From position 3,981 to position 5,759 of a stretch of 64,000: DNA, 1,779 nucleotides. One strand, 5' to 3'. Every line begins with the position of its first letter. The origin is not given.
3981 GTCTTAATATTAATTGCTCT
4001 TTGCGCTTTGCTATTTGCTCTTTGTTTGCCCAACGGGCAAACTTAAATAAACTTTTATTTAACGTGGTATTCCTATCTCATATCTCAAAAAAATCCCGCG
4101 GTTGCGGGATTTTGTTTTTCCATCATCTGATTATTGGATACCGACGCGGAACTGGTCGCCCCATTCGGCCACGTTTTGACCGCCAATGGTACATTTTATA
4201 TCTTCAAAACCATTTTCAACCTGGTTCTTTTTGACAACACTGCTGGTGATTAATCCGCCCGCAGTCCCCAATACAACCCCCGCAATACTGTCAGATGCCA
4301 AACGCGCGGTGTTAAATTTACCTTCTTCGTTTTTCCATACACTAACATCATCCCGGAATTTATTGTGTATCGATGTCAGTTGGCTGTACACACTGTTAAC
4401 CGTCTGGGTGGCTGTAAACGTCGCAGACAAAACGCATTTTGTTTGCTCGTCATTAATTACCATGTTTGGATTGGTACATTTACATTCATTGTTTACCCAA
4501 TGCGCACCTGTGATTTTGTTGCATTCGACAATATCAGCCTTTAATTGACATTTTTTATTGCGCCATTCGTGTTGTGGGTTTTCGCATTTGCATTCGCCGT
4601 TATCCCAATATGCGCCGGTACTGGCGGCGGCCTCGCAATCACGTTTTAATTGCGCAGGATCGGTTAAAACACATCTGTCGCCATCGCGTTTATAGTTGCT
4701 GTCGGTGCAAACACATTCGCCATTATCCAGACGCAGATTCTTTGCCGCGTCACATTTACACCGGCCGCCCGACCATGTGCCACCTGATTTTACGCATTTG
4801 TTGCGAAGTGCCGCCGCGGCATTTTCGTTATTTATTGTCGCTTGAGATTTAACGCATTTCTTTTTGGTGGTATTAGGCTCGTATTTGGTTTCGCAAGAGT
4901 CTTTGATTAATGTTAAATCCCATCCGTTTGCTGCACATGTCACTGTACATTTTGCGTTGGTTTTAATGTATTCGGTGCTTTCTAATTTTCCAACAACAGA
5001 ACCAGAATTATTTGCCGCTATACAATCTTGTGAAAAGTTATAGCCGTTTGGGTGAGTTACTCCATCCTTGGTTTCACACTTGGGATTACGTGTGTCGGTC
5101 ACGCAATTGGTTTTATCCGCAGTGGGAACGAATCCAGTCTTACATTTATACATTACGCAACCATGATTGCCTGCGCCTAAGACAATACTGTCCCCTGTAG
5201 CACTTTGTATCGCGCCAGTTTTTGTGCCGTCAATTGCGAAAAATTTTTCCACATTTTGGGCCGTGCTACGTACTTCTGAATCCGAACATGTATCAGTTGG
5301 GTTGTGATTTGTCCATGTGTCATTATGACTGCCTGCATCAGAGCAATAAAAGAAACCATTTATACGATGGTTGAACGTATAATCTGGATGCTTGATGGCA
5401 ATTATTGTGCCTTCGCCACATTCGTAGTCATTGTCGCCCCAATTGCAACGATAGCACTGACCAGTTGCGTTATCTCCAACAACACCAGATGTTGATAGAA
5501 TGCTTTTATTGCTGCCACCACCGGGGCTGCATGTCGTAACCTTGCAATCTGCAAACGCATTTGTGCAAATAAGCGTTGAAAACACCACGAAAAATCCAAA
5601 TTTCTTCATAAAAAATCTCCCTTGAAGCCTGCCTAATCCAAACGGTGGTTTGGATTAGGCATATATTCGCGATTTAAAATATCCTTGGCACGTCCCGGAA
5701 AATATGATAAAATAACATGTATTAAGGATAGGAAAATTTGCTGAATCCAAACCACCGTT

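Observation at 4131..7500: Divergent pair of EGF-like cysteine-rich secreted proteins sharing a nucleotide-identical 93-codon C-terminal module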

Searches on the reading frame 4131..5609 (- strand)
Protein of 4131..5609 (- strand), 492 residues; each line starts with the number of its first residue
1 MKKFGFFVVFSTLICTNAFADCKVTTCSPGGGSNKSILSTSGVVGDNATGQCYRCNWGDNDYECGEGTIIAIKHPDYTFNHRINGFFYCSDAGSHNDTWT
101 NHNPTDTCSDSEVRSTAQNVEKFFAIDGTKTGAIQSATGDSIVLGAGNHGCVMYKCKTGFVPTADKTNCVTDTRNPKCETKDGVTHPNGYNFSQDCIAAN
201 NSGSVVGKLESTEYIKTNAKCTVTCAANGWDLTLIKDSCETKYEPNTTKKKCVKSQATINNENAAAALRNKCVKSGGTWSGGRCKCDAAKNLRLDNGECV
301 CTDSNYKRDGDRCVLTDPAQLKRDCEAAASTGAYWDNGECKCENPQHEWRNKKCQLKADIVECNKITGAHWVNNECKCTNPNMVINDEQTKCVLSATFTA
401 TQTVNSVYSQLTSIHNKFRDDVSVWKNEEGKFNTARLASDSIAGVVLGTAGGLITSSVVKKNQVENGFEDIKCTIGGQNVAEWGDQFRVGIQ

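Call 5: search_protein_families(library=pfam, proteins=[window:4131-5609:-], max_evalue=1)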
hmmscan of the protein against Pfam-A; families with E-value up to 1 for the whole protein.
window:4131-5609:- (492 aa): 2 families
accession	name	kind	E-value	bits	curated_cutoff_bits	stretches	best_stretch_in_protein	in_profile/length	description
PF19202.5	DUF5874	-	4.1e-06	27.5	27.1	1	282-344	2-70/74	Family of unknown function (DUF5874)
PF21671.2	CPL1-like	-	0.045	14.3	27.4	1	149-170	39-60/60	Protein CPL1-like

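Call 35: find_encoding_contigs(protein=window:4131-5609:-, flank=4000, max_places=10)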
Protein window:4131-5609:- (492 aa): 18 contigs read that carry it; 6 places shown.
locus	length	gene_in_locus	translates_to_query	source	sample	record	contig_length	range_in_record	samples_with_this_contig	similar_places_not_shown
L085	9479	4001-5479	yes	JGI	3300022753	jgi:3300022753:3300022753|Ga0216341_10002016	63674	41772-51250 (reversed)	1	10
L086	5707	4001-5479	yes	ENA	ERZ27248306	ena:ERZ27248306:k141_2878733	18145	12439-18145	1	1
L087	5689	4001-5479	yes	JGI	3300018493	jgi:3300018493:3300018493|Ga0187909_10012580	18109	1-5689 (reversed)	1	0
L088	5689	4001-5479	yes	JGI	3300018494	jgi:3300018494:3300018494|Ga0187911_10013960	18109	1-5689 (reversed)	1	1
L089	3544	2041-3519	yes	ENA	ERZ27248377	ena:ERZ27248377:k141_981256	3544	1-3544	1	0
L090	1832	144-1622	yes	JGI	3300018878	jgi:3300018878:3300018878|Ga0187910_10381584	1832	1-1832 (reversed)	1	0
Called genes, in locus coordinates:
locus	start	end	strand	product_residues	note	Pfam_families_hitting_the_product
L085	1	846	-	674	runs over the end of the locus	PF02518:HATPase_c, PF00204:DNA_gyraseB, PF01751:Toprim, PF00986:DNA_gyraseB_C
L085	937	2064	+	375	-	PF00226:DnaJ, PF01556:DnaJ_C, PF00684:DnaJ_CXXCXGXG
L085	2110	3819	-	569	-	-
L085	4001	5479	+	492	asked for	-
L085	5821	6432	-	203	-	PF01066:CDP-OH_P_transf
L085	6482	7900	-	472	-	PF01541:GIY-YIG, PF27096:UvrC_M, PF02151:UVR, PF08459:UvrC_RNaseH_dom, PF12826:HHH_2 (weak), PF14520:HHH_5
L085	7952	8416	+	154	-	-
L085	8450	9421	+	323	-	PF00849:PseudoU_synth_2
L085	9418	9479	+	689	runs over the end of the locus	PF05170:AsmA, PF05359:DUF748, PF13116:YhdP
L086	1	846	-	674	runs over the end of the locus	PF02518:HATPase_c, PF00204:DNA_gyraseB, PF01751:Toprim, PF00986:DNA_gyraseB_C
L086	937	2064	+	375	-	PF00226:DnaJ, PF01556:DnaJ_C, PF00684:DnaJ_CXXCXGXG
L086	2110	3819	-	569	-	-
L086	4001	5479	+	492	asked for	-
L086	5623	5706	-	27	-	?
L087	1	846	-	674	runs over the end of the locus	PF02518:HATPase_c, PF00204:DNA_gyraseB, PF01751:Toprim, PF00986:DNA_gyraseB_C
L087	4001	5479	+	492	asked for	-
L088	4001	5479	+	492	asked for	-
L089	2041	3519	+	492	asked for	-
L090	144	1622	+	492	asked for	-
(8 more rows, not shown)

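Call 56: predict_structure(alignment_id=A4)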
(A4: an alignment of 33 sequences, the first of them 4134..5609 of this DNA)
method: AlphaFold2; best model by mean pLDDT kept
length: 492 residues; sequences in the alignment: 33
mean_pLDDT: 76.2   pTM: 0.40
mean pLDDT of the five models: 76.2, 76.1, 75.9, 75.4, 74.6
residues with pLDDT >= 90: 200; 70-90: 147; 50-70: 55; < 50: 90
segments of 3 or more residues with pLDDT < 50: 1-19, 422-479, 481-492
pLDDT, mean of each block of 10 residues (from residue 1): 40 41 76 71 68 73 81 81 89 79 88 87 86 77 80 86 88 70 81 93 91 95 88 94 94 93 91 93 94 94 94 93 94 94 94 94 93 90 88 71 54 55 44 38 35 33 34 42 36 25
secondary structure, 60 per line:
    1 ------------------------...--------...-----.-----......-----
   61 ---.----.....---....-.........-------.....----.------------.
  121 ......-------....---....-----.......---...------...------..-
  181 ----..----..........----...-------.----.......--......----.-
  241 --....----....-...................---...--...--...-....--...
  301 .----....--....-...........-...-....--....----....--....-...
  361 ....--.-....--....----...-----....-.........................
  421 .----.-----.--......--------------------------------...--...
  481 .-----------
elements in order: E25-27 E36-38 E50-55 E69-73 H77-80 E82-90 E98-102 E120-126 E134-137 E141-144 E150-156 E160-162 E169-171 E191-195 H196-200 E205-207 E220-226 E229-234 E243-246 E251-254 H256-274 E278-280 E283-285 E292-295 E298-301 E306-309 E312-315 H317-327 E333-336 E339-342 E347-350 E353-356 H358-364 E369-372 E375-378 E383-385 E391-394 H396-421 H435-440 E473-475 E478-481

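Call 58: fold_search(model_id=the predicted structure, library=pdb)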
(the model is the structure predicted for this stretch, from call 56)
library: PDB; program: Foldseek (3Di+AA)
matches with E <= 10: 454; with E <= 0.001: 0
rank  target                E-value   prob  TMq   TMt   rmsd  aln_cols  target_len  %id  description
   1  8uxs_A                9.2e-03  0.13  0.08  0.10  17.8       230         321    8  KLHDC2 ubiquitin ligase in complex with a novel small-molecule (released 2024-07-10)
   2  9i3v_B                1.2e-02  0.11  0.09  0.02  32.7       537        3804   10  Cryo-EM structure of the human LRP2 ectodomain (released 2026-02-04)
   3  6do5_B                1.4e-02  0.07  0.07  0.09  17.8       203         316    9  KLHDC2 ubiquitin ligase in complex with USP1 C-end degron (released 2018-12-19)
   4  8em4_A                2.1e-02  0.09  0.09  0.02  33.8       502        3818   11  Cryo-EM structure of LRP2 at pH 7.5 (released 2023-02-08)
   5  3mql                  2.3e-02  0.13  0.09  0.16  17.9       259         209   12  Crystal structure of the fibronectin 6FnI1-2FnII7FnI fragment (released 2010-08-25)
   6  8uxs_B                2.8e-02  0.09  0.08  0.11  18.3       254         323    7  KLHDC2 ubiquitin ligase in complex with a novel small-molecule (released 2024-07-10)
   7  9qaw_A                3.0e-02  0.06  0.07  0.02  40.8       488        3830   12  CryoEM structure of the human LRP2 receptor ectodomain in complex with LRPAP1 (released 2026-03-11)
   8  3s6x_A                4.5e-02  0.28  0.08  0.12  17.6       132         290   13  Structure of reovirus attachment protein sigma1 in complex with alpha-2,3-sialyllactose (released 2011-11-23)
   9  3s6x_B                5.6e-02  0.28  0.08  0.12  17.7       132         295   13  Structure of reovirus attachment protein sigma1 in complex with alpha-2,3-sialyllactose (released 2011-11-23)
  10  3s6z_C                7.1e-02  0.23  0.08  0.12  17.7       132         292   13  Structure of reovirus attachment protein sigma1 in complex with alpha-2,8-disialyllactose (released 2011-11-23)
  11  3m7p                  8.5e-02  0.09  0.10  0.13  18.3       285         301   12  Fibronectin fragment (released 2010-06-23)
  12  7xn7_W                9.5e-02  0.06  0.09  0.09  17.1       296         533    9  RNA polymerase II elongation complex containing Spt4/5, Elf1, Spt6, Spn1 and Paf1C (released 2022-09-07)
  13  5okz_b                9.5e-02  0.04  0.06  0.09  20.6       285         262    9  Crystal Strucrure of the Mpp6 Exosome complex (released 2017-08-30)
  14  9a3z_B                1.1e-01  0.06  0.08  0.12  24.8       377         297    8  A predicted model of tissue transglutaminase 2 (TG2) in complex with plasma fibronectin's gelatin binding domain (FNI6 (released 2024-02-02)
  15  9blw_R                1.3e-01  0.25  0.09  0.11  11.0       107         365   18  Human amylin1 Receptor in complex with Gs and Cagrilintide backbone (non-acylated) (released 2025-04-16)
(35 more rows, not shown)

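Call 69: search_protein_families(library=ncbifam, proteins=[window:4131-5609:-], max_evalue=1)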
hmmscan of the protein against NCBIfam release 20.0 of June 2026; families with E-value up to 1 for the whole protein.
window:4131-5609:- (492 aa): 0 families

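Call 83: search_protein_families(library=pfam, alignment_id=A4, max_evalue=0.01)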
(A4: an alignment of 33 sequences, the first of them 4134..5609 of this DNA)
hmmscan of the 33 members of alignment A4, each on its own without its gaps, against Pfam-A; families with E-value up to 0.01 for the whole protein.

A. member 1, window:4134-5609:- (492 aa): 1 family
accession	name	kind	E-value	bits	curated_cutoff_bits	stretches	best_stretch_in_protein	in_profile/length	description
PF19202.5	DUF5874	-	4.1e-06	27.5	27.1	1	282-344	2-70/74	Family of unknown function (DUF5874)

B. families by the number of members that match (of 33 scanned): 2 families
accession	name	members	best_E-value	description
PF19202.5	DUF5874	17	2.5e-10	Family of unknown function (DUF5874)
PF03278.18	IpaB_EvcA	1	0.0098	IpaB/EvcA family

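Call 84: search_protein_families(library=phrogs, proteins=[window:4131-5609:-], max_evalue=0.1)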
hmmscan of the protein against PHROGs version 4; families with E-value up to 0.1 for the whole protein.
window:4131-5609:- (492 aa): 1 family
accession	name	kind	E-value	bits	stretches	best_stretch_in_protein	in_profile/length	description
phrog_29341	-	unknown function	0.09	13.5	0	373-406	214-247/247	-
